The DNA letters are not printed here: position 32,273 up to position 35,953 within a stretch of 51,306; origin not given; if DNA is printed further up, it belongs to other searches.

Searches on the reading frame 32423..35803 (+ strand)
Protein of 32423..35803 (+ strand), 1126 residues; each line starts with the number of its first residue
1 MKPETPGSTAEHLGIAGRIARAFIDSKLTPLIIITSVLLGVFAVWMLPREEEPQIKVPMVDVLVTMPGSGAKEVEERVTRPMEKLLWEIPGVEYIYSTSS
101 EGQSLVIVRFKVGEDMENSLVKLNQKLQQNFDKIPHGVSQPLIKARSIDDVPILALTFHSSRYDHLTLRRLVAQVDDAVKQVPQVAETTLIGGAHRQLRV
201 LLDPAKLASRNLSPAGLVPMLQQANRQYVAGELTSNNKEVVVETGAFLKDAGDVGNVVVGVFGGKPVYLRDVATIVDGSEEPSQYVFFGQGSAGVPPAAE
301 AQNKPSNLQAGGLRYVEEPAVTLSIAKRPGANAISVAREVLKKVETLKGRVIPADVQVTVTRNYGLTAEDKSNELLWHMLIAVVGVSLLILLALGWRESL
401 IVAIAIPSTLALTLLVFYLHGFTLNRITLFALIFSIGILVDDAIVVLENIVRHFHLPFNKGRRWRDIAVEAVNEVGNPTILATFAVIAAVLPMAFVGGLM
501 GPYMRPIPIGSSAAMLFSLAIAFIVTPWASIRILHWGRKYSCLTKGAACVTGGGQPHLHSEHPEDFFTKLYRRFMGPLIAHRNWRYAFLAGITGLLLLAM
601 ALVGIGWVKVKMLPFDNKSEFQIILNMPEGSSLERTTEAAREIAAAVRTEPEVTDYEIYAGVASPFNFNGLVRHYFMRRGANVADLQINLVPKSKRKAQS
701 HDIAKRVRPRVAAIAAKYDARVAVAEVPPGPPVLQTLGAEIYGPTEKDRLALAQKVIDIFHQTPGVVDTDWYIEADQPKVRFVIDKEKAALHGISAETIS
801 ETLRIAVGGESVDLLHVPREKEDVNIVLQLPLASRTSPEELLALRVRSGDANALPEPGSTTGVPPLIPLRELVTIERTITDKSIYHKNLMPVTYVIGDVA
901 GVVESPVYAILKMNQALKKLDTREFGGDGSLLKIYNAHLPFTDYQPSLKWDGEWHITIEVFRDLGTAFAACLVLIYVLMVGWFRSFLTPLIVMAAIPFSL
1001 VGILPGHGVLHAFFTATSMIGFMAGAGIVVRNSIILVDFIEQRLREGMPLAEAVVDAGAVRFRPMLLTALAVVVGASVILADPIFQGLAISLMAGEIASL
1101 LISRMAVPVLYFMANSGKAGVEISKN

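Call 12: search_protein_families(library=pfam, proteins=[window:32423-35803:+], max_evalue=0.001)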
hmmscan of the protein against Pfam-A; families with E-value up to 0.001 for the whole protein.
window:32423-35803:+ (1126 aa): 2 families
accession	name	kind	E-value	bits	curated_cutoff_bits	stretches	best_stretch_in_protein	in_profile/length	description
PF00873.25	ACR_tran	-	1.1e-161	540.3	28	3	310-907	269-829/1021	AcrB/AcrD/AcrF family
PF02355.23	SecD_SecF_C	-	7.8e-06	25.9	20.5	1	373-498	31-154/189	Protein export membrane protein SecD/SecF, C-terminal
